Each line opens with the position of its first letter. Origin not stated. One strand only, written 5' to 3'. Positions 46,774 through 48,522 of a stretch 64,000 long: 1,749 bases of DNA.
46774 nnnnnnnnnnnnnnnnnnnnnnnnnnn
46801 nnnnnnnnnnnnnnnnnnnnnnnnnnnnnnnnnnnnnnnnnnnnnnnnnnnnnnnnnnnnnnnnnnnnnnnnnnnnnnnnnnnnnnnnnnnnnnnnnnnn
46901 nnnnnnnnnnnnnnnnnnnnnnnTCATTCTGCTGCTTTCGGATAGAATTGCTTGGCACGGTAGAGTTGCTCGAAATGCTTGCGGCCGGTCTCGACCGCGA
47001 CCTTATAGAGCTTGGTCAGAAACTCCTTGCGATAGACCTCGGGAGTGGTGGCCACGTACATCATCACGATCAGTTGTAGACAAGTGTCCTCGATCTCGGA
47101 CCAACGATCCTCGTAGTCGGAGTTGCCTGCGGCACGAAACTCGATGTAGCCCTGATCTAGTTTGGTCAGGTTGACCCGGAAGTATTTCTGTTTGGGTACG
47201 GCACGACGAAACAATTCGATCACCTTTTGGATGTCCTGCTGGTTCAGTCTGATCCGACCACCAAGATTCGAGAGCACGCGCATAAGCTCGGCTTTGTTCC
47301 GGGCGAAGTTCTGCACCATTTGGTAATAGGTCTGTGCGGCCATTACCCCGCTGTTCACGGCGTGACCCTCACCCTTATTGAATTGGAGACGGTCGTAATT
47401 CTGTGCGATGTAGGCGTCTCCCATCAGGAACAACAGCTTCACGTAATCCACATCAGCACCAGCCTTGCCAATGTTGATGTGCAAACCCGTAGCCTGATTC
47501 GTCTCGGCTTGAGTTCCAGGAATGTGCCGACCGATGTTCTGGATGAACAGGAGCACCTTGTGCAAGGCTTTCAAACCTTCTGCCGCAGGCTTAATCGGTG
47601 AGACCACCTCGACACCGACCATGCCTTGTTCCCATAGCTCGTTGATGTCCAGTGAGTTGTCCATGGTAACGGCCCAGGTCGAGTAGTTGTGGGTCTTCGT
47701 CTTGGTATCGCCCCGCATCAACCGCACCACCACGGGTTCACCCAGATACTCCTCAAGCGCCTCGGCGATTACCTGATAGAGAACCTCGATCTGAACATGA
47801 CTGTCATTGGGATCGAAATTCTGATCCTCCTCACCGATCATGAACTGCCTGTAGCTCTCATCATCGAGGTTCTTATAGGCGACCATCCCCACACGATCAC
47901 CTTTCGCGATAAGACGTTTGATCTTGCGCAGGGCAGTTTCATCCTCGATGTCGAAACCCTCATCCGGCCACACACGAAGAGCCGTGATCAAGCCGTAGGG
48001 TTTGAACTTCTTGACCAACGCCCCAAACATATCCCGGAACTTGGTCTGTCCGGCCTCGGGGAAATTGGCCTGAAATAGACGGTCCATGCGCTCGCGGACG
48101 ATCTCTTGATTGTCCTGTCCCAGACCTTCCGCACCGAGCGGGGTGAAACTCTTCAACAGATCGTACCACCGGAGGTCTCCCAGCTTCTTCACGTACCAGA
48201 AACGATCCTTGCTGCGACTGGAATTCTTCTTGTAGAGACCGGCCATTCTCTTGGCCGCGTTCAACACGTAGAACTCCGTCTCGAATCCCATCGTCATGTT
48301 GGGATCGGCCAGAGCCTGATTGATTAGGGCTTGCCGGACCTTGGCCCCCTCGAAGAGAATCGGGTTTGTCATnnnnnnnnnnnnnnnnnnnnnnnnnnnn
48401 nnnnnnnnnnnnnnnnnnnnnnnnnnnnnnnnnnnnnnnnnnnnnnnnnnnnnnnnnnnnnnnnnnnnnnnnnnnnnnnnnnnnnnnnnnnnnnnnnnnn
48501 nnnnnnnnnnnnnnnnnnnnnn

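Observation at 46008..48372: Amidoligase-centred module with HExxH protein and coupled unknown partner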

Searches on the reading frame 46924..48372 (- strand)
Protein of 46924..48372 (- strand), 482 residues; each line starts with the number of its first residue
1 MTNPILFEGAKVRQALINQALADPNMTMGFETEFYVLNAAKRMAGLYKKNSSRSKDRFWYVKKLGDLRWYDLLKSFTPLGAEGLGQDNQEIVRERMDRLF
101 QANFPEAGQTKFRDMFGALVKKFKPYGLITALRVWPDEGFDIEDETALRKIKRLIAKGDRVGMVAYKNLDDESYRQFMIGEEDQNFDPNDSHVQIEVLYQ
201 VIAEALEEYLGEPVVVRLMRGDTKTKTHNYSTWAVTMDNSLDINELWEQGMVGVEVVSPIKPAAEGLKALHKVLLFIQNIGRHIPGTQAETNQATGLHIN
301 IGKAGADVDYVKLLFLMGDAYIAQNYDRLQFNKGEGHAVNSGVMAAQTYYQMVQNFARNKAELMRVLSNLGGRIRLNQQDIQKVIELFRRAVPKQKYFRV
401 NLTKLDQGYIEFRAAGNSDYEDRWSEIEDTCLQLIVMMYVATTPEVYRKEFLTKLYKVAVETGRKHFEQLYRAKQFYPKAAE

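Call 3: search_protein_families(library=pfam, proteins=[window:46924-48372:-], max_evalue=1)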
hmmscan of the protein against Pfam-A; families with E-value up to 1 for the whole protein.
window:46924-48372:- (482 aa): 4 families
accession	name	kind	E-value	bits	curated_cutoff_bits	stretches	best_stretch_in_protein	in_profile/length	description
PF12224.13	Amidoligase_2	-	7.9e-07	29.6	22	1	200-305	17-123/245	Putative amidoligase enzyme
PF13961.12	DUF4219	-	0.031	14.5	27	1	229-248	5-24/27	Domain of unknown function (DUF4219)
PF22284.1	DUF6961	-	0.059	14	27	0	318-354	20-55/58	Family of unknown function (DUF6961)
PF25804.1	SYNE3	-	0.16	12.9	30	0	423-474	8-59/83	Nesprin-3 domain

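Call 4: search_protein_families(library=phrogs, proteins=[window:46924-48372:-], max_evalue=0.1)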
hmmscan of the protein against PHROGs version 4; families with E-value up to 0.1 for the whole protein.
window:46924-48372:- (482 aa): 3 families
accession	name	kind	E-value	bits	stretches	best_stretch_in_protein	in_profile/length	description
phrog_33777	-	unknown function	7.1e-08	32.4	1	288-459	448-613/675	-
phrog_14234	-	unknown function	0.018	15.9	1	189-249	66-126/223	-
phrog_9841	-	lysis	0.038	15.2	1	313-386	23-95/120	Rz-like spanin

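Call 6: search_protein_families(library=ncbifam, proteins=[window:46924-48372:-], max_evalue=0.1)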
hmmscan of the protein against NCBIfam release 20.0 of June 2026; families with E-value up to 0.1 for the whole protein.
window:46924-48372:- (482 aa): 1 family
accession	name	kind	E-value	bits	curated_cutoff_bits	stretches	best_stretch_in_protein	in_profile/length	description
NF046013.1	surf_attach_Sap1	equivalog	0.051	13.7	125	0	377-426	60-108/114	surface attachment protein Sap1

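Call 7: search_protein_families(library=padloc, proteins=[window:46924-48372:-], max_evalue=0.1)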
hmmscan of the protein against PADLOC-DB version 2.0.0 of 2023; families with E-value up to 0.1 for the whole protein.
window:46924-48372:- (482 aa): 1 family
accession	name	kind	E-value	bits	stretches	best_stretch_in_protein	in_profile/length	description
PDLC01624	Cas11e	-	0.037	12.9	0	80-144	60-114/125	CAS-I-E; effector_SS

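Call 10: search_dna_similar(query=window:46924-48372:-, collection=phages, mode=protein, max_rows=30, max_evalue=0.001)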
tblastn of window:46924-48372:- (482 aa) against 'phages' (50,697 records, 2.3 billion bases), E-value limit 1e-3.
Records with a match: 4; places in all: 4; records where one place covers at least 80% of the query: 0.
Best place of each record, by identity: <60% 4.
By first word of the organism name: Agrobacterium 2; Ralstonia 1; uncultured 1.
By host as written in the record: Agrobacterium tumefaciens C58 2; Ralstonia solanacearum 1; - 1.
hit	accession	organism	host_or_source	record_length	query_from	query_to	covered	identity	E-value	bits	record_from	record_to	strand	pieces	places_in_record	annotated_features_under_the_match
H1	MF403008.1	Agrobacterium phage Atu_ph07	Agrobacterium tumefaciens C58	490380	171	457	60%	26.9%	2e-11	73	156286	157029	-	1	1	hypothetical protein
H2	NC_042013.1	Agrobacterium phage Atu_ph07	Agrobacterium tumefaciens C58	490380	171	457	60%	26.9%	2e-11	73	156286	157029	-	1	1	hypothetical protein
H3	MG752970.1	Ralstonia phage RsoM2USA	Ralstonia solanacearum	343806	199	457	54%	28.4%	1e-11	74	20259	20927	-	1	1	hypothetical protein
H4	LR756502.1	uncultured phage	metagenomic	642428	293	457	34%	27.8%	2e-4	50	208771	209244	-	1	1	record has no annotation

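Call 11: find_homologous_proteins(query=window:46924-48372:-, max_evalue=0.001)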
Query window:46924-48372:- (482 aa): 20 proteins with E <= 0.001 among 7929 candidates.
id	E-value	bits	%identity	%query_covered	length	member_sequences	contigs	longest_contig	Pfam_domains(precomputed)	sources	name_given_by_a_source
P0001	0.0e+0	1093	100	100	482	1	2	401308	PF12224.14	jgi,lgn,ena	-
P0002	3.1e-268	908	81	100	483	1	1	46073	-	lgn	-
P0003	1.5e-252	856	77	100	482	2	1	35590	PF12224.14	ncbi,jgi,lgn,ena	-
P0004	2.8e-222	756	68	100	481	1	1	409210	-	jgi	jgi:hypothetical protein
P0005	1.8e-132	460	49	98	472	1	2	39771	PF12224.14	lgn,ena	-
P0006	5.5e-128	446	49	96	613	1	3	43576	PF12224.14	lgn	-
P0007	2.6e-91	325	39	96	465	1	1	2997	PF12224.14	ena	-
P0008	5.0e-75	271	34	96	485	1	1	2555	-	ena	-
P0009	1.7e-67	246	33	96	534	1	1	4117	PF12224.14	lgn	-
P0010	2.9e-61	226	32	94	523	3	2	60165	PF12224.14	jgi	jgi:hypothetical protein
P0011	3.2e-59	219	33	94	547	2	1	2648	PF12224.14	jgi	-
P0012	2.8e-56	209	31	95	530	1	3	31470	PF12224.14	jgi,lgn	-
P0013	2.0e-54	203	30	94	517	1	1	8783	PF12224.14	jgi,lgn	jgi:hypothetical protein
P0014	1.1e-51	194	32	94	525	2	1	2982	PF12224.14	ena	-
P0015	2.5e-51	193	30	94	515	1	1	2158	PF12224.14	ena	-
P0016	4.4e-31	126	34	49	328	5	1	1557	PF12224.14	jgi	jgi:hypothetical protein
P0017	3.9e-12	64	25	77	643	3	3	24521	PF12224.14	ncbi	-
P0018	1.6e-10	58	28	53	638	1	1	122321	PF12224.14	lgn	-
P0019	3.5e-9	54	28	48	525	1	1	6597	PF12224.14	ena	-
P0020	3.7e-9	54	27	49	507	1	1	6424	PF12224.14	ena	-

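Call 12: search_solved_structures(query=window:46924-48372:-, max_evalue=10)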
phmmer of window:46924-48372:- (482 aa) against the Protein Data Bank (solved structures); distinct sequences matched with E-value up to 10: 1.
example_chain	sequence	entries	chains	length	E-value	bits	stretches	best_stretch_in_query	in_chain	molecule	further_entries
3tka_A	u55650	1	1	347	1.2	10.9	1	128-179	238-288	Ribosomal RNA small subunit methyltransferase H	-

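Call 14: find_encoding_contigs(protein=P0004, flank=6000, max_places=3)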
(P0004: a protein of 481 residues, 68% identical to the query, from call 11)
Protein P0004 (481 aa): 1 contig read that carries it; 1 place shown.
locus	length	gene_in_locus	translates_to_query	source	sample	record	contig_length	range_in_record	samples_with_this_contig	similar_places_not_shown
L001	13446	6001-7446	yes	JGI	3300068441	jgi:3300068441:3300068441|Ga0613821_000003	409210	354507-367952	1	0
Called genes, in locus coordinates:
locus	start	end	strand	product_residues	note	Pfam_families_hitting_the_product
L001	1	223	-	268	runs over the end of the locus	-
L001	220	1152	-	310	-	-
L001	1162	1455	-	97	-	-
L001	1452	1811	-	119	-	-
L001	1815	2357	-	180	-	-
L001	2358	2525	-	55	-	-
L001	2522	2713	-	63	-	-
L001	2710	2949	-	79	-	-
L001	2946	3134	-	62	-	-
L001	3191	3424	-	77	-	-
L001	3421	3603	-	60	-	-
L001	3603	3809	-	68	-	-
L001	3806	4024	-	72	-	-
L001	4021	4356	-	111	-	-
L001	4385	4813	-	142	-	PF00472:RF-1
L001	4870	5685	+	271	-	PF07460:NUMOD3 (faint)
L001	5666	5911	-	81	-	-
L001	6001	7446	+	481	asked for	-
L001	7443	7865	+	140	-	-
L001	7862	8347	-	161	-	-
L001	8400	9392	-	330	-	-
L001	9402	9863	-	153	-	-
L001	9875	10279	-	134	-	-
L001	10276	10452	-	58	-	-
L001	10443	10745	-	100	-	-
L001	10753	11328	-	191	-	-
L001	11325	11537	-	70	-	-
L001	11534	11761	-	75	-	-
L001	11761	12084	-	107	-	-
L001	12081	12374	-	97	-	-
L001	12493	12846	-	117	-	-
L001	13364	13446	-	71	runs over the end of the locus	-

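Call 16: find_encoding_contigs(protein=P0006, flank=5000, max_places=2)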
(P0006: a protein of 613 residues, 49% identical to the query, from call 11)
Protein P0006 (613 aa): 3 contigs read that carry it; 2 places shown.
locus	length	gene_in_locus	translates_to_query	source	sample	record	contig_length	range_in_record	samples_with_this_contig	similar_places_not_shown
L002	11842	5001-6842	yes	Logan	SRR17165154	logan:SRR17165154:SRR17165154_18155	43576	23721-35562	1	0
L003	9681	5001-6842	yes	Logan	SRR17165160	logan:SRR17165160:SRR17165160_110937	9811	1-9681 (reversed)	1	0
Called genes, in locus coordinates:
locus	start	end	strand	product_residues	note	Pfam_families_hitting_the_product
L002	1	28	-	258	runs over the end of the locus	-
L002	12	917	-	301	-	-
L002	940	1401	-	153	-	-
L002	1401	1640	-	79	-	-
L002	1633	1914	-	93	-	-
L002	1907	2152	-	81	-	-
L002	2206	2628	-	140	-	-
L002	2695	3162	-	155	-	PF18143:HAD_SAK_2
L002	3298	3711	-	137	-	-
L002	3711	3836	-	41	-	-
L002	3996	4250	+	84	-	-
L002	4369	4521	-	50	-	-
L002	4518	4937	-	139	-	-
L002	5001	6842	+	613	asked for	PF12224:Amidoligase_2 (weak)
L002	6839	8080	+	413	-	-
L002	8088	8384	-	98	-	-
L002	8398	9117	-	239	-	-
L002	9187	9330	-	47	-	-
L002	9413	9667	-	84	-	-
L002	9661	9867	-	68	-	-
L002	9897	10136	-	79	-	-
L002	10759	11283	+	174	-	-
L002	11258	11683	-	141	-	-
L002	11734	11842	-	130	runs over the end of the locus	-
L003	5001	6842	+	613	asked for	PF12224:Amidoligase_2 (weak)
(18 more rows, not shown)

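Call 17: find_encoding_contigs(protein=P0010, flank=5000, max_places=2)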
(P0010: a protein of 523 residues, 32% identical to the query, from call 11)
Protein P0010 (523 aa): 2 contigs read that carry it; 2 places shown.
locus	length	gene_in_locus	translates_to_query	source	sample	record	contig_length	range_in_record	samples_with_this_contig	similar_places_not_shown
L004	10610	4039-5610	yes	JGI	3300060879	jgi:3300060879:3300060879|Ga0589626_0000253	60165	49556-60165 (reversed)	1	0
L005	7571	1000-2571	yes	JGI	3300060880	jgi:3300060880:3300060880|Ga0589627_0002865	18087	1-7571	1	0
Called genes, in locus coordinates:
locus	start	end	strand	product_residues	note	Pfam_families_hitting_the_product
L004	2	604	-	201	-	?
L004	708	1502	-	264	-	PF00889:EF_TS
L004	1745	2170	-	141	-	PF14342:DUF4396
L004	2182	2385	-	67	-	-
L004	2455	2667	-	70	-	-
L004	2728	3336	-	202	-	-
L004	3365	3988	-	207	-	-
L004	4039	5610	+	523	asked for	PF12224:Amidoligase_2 (faint)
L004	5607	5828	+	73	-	-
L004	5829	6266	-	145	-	-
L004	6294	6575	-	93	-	-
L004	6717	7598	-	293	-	PF14696:Glyoxalase_5, PF13669:Glyoxalase_4 (faint), PF00903:Glyoxalase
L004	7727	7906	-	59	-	-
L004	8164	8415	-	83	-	-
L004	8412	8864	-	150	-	PF01327:Pep_deformylase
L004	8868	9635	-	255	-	-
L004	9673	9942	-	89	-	-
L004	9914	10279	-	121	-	-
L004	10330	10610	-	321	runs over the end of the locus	-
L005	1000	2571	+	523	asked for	PF12224:Amidoligase_2 (faint)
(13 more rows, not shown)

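Call 18: find_encoding_contigs(protein=P0018, flank=5000, max_places=2)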
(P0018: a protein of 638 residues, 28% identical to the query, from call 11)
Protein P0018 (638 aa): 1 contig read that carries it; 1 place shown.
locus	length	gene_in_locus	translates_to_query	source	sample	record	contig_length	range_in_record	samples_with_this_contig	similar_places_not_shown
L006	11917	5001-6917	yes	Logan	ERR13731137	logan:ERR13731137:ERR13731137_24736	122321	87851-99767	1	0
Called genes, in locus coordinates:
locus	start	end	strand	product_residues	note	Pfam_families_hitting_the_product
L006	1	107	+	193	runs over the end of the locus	-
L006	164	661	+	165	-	PF10263:SprT-like (weak)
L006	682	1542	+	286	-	-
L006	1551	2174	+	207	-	PF00574:CLP_protease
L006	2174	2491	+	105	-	-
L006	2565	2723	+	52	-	-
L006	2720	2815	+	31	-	-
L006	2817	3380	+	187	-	PF13302:Acetyltransf_3, PF00583:Acetyltransf_1, PF13673:Acetyltransf_10 (faint), PF13508:Acetyltransf_7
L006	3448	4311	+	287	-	PF06941:NT5C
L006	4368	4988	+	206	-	PF05292:MCD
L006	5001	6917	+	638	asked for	PF12224:Amidoligase_2 (faint)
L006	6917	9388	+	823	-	PF12224:Amidoligase_2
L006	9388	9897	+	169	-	-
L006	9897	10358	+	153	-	PF22028:DUF6934 (weak)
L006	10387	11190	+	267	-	PF01223:Endonuclease_NS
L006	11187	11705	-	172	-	PF07460:NUMOD3 (faint)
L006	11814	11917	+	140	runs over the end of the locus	PF06094:GGACT, PF13772:AIG2_2 (weak)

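Call 24: find_encoding_contigs(protein=P0005, flank=6000, max_places=2)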
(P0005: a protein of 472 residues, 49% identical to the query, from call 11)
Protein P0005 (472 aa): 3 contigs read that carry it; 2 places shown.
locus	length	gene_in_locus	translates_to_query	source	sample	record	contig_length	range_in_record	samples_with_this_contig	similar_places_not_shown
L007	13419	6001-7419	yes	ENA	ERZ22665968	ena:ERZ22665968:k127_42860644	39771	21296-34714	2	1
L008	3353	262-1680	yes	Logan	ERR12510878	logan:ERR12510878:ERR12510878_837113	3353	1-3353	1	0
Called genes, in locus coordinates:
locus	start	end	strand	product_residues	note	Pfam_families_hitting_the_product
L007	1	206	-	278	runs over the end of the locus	-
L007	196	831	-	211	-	-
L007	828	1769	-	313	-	-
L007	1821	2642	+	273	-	PF01467:CTP_transf_like, PF01050:MannoseP_isomer, PF07883:Cupin_2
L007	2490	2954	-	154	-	-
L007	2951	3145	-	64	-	-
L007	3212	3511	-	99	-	-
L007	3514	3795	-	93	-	-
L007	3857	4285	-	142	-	PF00472:RF-1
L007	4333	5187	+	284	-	-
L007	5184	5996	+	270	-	-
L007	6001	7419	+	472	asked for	PF12224:Amidoligase_2 (faint)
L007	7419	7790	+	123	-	-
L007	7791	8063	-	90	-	-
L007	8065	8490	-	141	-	-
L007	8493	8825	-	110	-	-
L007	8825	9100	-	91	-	-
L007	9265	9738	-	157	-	-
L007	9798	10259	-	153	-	-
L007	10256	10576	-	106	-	PF03819:MazG (weak)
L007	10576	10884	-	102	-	-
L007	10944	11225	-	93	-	-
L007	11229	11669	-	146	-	-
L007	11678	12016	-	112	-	-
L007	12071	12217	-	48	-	-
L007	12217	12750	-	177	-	-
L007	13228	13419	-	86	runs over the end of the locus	-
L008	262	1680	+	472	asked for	PF12224:Amidoligase_2 (faint)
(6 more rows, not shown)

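Call 25: find_encoding_contigs(protein=P0012, flank=6000, max_places=2)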
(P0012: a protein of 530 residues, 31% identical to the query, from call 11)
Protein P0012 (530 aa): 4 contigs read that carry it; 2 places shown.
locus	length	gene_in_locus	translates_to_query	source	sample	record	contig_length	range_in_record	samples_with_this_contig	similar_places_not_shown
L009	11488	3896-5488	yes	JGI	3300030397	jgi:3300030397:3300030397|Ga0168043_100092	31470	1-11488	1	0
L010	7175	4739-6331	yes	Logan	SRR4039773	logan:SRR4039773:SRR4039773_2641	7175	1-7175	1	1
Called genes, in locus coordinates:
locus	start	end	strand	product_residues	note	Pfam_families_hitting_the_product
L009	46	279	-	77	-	-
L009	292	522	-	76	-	-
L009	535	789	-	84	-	-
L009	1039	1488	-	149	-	-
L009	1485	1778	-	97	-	-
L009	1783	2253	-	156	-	-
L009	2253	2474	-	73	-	-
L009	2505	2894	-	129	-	-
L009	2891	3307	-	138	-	PF00472:RF-1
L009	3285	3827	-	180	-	-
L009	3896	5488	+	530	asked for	PF12224:Amidoligase_2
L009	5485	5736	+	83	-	-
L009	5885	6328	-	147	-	-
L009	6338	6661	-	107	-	-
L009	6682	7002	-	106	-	-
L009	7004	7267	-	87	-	-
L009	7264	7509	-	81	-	-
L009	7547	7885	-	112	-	-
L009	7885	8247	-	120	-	-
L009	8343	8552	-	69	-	-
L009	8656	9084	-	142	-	-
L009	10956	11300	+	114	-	-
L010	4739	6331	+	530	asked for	PF12224:Amidoligase_2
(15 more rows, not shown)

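Call 26: find_encoding_contigs(protein=P0017, flank=6000, max_places=2)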
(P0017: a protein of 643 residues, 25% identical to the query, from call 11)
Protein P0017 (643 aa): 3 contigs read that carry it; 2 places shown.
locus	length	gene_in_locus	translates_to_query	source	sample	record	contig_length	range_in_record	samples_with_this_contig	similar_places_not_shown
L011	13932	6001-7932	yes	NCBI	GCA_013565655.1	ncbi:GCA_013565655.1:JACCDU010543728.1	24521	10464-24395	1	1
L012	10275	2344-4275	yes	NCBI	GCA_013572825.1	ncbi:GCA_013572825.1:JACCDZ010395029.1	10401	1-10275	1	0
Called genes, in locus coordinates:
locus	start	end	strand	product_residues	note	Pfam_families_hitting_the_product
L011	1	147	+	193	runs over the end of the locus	-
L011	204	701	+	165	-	PF10263:SprT-like (weak)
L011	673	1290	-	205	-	PF07460:NUMOD3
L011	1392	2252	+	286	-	-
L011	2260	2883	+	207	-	PF00574:CLP_protease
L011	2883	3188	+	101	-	-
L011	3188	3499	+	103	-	-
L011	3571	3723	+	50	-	-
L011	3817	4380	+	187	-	PF13302:Acetyltransf_3, PF00583:Acetyltransf_1, PF13508:Acetyltransf_7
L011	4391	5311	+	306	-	PF06941:NT5C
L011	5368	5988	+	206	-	PF05292:MCD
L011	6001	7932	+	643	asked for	PF12224:Amidoligase_2 (faint)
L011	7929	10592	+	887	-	PF12224:Amidoligase_2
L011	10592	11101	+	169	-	-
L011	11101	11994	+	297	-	-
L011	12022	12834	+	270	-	PF01223:Endonuclease_NS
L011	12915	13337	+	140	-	PF06094:GGACT, PF13772:AIG2_2 (weak)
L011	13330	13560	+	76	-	PF20189:DUF6552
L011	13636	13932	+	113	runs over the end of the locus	-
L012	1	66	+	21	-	?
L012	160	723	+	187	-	PF13302:Acetyltransf_3, PF00583:Acetyltransf_1, PF13508:Acetyltransf_7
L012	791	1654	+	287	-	PF06941:NT5C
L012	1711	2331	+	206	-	PF05292:MCD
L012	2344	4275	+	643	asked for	PF12224:Amidoligase_2 (faint)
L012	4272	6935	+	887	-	PF12224:Amidoligase_2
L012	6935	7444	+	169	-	-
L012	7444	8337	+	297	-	-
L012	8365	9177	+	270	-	PF01223:Endonuclease_NS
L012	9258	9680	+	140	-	PF06094:GGACT, PF13772:AIG2_2 (weak)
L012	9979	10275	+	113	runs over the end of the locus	-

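Call 29: predict_structure(alignment_id=A1)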
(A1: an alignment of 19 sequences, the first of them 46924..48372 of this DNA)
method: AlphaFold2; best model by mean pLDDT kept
length: 482 residues; sequences in the alignment: 19
mean_pLDDT: 82.5   pTM: 0.81
mean pLDDT of the five models: 82.5, 79.6, 76.8, 74.2, 72.9
residues with pLDDT >= 90: 224; 70-90: 177; 50-70: 48; < 50: 33
segments of 3 or more residues with pLDDT < 50: 1-6, 331-343, 474-482
pLDDT, mean of each block of 10 residues (from residue 1): 48 87 95 92 90 92 95 91 78 93 87 91 95 95 93 96 93 93 78 87 95 86 79 87 60 93 96 97 94 86 91 85 68 36 64 78 61 60 84 78 84 78 90 92 87 81 67 41 31
secondary structure, 60 per line:
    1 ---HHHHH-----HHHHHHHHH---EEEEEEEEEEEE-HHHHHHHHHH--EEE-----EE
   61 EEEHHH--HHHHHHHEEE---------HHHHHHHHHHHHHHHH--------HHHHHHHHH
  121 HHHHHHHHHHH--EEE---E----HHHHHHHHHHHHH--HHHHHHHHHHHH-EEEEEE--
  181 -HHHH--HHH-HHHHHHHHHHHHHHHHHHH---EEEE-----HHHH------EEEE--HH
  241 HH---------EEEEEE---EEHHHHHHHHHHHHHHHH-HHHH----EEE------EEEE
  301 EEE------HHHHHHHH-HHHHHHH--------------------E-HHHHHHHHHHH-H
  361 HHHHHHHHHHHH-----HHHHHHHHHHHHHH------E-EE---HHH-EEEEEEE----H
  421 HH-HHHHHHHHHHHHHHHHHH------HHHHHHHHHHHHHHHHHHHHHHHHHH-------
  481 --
elements in order: H4-8 H14-22 E26-37 H39-48 E51-53 E59-63 H69-75 E76-78 H88-103 H112-131 E134-136 H145-157 H160-171 E173-178 H182-185 H192-210 E214-217 H223-226 E233-236 H239-242 E252-257 H263-278 H280-283 E288-290 E297-303 H310-317 H319-325 H348-358 H360-372 H378-391 E409-415 H424-441 H448-473
